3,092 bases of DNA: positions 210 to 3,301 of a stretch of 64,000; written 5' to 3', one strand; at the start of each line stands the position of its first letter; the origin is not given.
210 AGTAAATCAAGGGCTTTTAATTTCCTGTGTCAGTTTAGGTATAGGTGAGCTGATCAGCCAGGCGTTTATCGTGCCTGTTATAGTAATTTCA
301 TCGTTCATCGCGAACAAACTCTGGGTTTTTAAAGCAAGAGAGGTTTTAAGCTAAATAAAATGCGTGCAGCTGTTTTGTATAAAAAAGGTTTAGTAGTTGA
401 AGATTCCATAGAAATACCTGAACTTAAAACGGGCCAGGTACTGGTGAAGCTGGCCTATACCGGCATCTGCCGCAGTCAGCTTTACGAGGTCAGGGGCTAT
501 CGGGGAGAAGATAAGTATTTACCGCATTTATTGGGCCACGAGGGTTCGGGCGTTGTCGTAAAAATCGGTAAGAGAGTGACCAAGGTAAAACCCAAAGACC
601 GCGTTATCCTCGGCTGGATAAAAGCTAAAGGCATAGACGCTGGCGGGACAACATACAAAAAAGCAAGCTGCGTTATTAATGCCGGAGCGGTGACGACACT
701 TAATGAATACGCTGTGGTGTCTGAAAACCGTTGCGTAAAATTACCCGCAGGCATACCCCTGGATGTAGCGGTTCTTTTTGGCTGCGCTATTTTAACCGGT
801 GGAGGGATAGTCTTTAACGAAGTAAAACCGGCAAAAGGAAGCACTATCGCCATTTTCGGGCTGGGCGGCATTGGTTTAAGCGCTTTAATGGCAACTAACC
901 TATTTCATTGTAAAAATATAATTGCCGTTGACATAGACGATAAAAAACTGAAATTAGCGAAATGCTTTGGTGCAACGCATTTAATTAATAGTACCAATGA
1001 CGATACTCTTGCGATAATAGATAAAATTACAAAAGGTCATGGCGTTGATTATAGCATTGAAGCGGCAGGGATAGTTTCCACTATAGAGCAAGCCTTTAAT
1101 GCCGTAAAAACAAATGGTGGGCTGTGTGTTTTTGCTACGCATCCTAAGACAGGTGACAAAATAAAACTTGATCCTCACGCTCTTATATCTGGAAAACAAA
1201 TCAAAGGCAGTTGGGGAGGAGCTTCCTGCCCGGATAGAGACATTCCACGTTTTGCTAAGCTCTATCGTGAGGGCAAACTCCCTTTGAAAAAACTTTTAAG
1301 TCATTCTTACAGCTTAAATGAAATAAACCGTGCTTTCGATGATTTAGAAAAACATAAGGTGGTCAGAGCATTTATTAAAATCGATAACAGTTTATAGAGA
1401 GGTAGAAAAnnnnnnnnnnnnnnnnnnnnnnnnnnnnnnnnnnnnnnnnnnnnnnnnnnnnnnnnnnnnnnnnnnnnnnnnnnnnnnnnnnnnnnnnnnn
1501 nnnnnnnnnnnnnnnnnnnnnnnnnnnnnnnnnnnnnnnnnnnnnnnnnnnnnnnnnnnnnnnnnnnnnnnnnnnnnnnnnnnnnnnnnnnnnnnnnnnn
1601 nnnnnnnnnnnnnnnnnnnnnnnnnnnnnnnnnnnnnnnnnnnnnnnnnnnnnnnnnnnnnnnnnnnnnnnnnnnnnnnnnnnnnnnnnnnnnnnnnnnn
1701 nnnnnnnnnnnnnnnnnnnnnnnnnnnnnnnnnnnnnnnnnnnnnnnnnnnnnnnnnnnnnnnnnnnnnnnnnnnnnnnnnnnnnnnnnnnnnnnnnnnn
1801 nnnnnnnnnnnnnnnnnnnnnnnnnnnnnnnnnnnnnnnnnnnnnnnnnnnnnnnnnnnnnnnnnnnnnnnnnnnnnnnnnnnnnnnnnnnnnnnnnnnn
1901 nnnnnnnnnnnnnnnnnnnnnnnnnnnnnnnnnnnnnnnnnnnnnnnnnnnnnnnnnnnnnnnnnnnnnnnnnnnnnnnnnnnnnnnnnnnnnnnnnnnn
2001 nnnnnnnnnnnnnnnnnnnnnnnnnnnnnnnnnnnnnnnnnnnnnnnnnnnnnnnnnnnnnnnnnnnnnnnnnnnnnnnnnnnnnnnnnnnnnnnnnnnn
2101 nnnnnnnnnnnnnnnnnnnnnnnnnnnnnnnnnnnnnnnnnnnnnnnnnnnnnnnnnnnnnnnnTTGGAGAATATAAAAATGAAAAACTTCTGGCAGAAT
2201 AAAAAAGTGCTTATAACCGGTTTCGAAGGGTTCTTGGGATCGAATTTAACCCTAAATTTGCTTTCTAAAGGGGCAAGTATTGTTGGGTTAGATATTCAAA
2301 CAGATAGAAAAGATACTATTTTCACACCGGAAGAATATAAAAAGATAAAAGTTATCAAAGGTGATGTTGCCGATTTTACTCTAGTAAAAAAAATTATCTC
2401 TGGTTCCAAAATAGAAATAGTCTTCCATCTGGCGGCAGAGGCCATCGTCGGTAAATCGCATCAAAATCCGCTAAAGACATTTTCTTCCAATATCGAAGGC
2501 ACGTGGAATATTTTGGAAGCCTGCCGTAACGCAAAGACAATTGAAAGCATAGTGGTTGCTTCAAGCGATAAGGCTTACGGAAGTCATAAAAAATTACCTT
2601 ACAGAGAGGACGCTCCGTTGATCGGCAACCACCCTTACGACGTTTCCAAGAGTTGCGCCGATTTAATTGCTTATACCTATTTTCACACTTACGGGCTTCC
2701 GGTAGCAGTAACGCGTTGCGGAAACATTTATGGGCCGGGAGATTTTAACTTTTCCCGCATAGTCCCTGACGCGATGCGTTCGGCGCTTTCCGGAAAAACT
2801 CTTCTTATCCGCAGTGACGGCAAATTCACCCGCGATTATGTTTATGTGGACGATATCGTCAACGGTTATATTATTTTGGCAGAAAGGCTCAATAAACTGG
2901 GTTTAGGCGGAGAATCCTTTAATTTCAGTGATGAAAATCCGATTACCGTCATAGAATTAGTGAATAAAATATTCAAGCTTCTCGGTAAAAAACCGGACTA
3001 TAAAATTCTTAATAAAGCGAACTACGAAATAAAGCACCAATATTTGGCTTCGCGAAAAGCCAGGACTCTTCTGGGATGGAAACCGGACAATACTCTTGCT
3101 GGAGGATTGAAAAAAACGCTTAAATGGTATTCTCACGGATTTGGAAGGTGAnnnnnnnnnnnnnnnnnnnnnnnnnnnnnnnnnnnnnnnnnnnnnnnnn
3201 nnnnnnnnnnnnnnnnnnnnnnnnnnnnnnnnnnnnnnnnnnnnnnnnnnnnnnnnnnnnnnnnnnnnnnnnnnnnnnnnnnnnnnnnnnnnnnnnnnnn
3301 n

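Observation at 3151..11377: Triplicated two-gene cassette: membrane-anchored ConA/LamG-like lectin-domain protein + large uncharacterised polytopic membrane protein, translationally coupled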

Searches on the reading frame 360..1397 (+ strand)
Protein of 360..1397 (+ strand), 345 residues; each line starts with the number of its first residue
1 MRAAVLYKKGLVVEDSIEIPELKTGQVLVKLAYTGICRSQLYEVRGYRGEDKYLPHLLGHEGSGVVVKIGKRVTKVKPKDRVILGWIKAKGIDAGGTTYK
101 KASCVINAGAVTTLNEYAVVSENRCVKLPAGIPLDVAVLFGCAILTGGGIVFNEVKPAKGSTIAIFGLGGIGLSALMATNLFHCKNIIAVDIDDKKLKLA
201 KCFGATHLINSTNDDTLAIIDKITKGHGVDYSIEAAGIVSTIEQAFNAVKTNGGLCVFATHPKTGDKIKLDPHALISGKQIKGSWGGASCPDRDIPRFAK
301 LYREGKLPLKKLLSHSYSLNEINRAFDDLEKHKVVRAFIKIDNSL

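Call 19: search_protein_families(library=pfam, proteins=[window:360-1397:+], max_evalue=0.001)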
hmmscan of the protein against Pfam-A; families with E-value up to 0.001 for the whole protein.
window:360-1397:+ (345 aa): 4 families
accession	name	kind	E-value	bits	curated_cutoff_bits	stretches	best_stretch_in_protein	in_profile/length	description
PF00107.32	ADH_zinc_N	-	3.4e-24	85.7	31.8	1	170-297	1-122/129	Zinc-binding dehydrogenase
PF08240.17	ADH_N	-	2.6e-16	60.2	23.5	1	24-129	2-103/104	Alcohol dehydrogenase GroES-like domain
PF13602.12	ADH_zinc_N_2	-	1.2e-07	33.1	27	1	203-333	1-127/134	Zinc-binding dehydrogenase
PF16912.11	Glu_dehyd_C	-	6.6e-06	26.2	34.9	1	161-271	32-140/211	Glucose dehydrogenase C-terminus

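Call 65: search_protein_families(library=ncbifam, proteins=[window:360-1397:+], max_evalue=0.00001)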
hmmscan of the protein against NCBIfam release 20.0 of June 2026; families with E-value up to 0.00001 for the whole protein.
window:360-1397:+ (345 aa): 20 families
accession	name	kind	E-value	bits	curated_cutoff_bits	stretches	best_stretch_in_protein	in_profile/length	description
TIGR03451.1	mycoS_dep_FDH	equivalog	3.1e-63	213.8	512.9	2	106-339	123-356/358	S-(hydroxymethyl)mycothiol dehydrogenase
TIGR03989.1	Rxyl_3153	subfamily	2.1e-62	211.5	440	2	102-340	129-369/370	NDMA-dependent alcohol dehydrogenase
TIGR02818.1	adh_III_F_hyde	equivalog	1.3e-58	198.9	543.95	2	105-340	131-367/368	S-(hydroxymethyl)glutathione dehydrogenase/class III alcohol dehydrogenase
NF006940.0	PRK09422.1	equivalog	2.3e-36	125.4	344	1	1-335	1-328/338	alcohol dehydrogenase AdhP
TIGR00692.1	tdh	equivalog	1.2e-32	113.3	458.35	1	16-330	15-329/340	L-threonine 3-dehydrogenase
NF041097.1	keto_inos_dh_IolM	equivalog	1.9e-30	105.8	450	1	15-335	43-383/389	scyllo-inosose 3-dehydrogenase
NF003808.0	PRK05396.1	equivalog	7.7e-29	100.6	380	1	8-335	10-334/341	L-threonine 3-dehydrogenase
NF007642.0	PRK10309.1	equivalog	1.8e-28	99.8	550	1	1-333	1-337/347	galactitol-1-phosphate 5-dehydrogenase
TIGR03366.1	HpnZ_proposed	hypoth_equivalog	5.8e-28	98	328.1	1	20-277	1-270/315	putative phosphonate catabolism associated alcohol dehydrogenase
NF010344.0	PRK13771.1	subfamily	5.9e-24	84.7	349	1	1-340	1-332/334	putative alcohol dehydrogenase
NF041172.1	AcrlCoa_red_Thmprot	equivalog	1.6e-22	79.9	500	1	1-334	1-327/334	acryloyl-CoA reductase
TIGR03201.1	dearomat_had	equivalog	3.9e-19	68.9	338.65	1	12-339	11-346/349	6-hydroxycyclohex-1-ene-1-carbonyl-CoA dehydrogenase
NF007489.0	PRK10083.1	equivalog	4.8e-19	68.5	376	1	12-330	12-324/339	Zn-dependent oxidoreductase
NF047908.1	AldhRedAhr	equivalog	1.3e-18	67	470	1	13-333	17-326/335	NADPH-dependent aldehyde reductase Ahr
TIGR02824.1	quinone_pig3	subfamily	1.9e-18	66.6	296.8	1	16-277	19-254/325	putative NAD(P)H quinone oxidoreductase, PIG3 family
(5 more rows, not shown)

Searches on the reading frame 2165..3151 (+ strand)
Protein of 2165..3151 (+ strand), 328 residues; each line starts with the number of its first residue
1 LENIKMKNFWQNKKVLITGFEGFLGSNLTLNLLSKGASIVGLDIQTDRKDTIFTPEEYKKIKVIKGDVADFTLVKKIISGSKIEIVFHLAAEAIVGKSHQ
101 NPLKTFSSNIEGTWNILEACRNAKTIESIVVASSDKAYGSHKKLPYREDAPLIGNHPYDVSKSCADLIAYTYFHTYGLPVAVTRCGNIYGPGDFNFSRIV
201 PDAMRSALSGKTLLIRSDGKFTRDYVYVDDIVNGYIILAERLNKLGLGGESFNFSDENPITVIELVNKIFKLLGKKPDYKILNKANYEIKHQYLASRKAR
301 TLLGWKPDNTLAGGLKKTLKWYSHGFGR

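Call 19: search_protein_families(library=pfam, proteins=[window:2165-3151:+], max_evalue=0.001)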
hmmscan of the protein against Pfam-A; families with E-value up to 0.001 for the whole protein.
window:2165-3151:+ (328 aa): 7 families
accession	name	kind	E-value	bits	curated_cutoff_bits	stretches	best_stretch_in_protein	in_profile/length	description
PF16363.11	GDP_Man_Dehyd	-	5e-54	184.4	27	1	16-317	1-331/332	GDP-mannose 4,6 dehydratase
PF01370.27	Epimerase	-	6.5e-51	173.5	20.9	1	15-244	1-230/240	NAD dependent epimerase/dehydratase family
PF01073.25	3Beta_HSD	-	9.7e-22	77.7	22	1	16-278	1-273/280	3-beta hydroxysteroid dehydrogenase/isomerase family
PF02719.21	Polysacc_synt_2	-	1.3e-15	57.8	20.2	1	15-278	1-252/293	Polysaccharide biosynthesis protein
PF07993.18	NAD_binding_4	-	2.2e-13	50.4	20.1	1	17-232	1-255/258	Male sterility protein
PF04321.23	RmlD_sub_bind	-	2.6e-12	46.8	27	1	14-276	2-234/287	RmlD substrate binding domain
PF08659.16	KR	-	5.7e-05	23.5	22.6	1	15-144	3-147/180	KR domain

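Call 65: search_protein_families(library=ncbifam, proteins=[window:2165-3151:+], max_evalue=0.00001)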
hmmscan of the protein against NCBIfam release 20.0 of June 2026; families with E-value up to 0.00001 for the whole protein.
window:2165-3151:+ (328 aa): 30 families (the best 25 are shown)
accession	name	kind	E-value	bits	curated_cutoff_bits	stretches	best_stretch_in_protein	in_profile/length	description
TIGR02622.1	CDP_4_6_dhtase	equivalog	5.9e-68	229.6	278.45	1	9-324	1-332/352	CDP-glucose 4,6-dehydratase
TIGR01181.1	dTDP_gluc_dehyt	equivalog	5.8e-56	189.9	365.1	1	14-323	1-312/321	dTDP-glucose 4,6-dehydratase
TIGR04180.1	EDH_00030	hypoth_equivalog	7e-48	163.2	475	1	15-308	1-295/297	NAD-dependent 4,6-dehydratase LegB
TIGR01179.1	galE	equivalog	1.9e-39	135.4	262.3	2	14-190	1-178/332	UDP-glucose 4-epimerase GalE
NF007582.0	PRK10217.1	equivalog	2.5e-34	118.9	698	1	13-322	2-331/355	dTDP-glucose 4,6-dehydratase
NF007490.0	PRK10084.1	subfamily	3.3e-33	115.2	649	1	14-323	2-335/361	dTDP-glucose 4,6-dehydratase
NF011728.1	PRK15181.1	equivalog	3.3e-32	111.9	760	1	2-323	5-338/348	Vi polysaccharide biosynthesis UDP-N-acetylglucosaminuronic acid C-4 epimerase TviC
NF007956.0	PRK10675.1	subfamily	4.8e-30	104.8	394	2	14-164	2-155/338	UDP-glucose 4-epimerase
NF042423.1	oxyalk_red_Shew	equivalog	3.6e-24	85.4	580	1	11-272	7-256/331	2-alkyl-3-oxoalkanoate reductase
TIGR02197.1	heptose_epim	equivalog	3.6e-19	69.1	274.6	1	15-322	1-313/316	ADP-glyceromanno-heptose 6-epimerase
TIGR01472.1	gmd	equivalog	8.8e-19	67.9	415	1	13-279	1-274/342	GDP-mannose 4,6-dehydratase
NF043036.1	ErythonDh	equivalog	2.1e-18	66.6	325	1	14-172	2-163/321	D-erythronate dehydrogenase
NF042422.1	oxyalk_red_OleD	equivalog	3.2e-18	66.2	580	1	14-289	2-267/329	2-alkyl-3-oxoalkanoate reductase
NF008872.0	PRK11908.1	equivalog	3.2e-18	65.9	294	1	13-323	2-336/349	bifunctional UDP-4-keto-pentose/UDP-xylose synthase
TIGR03466.1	HpnA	hypoth_equivalog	7.2e-18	64.5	367.65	1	14-280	2-254/327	hopanoid-associated sugar epimerase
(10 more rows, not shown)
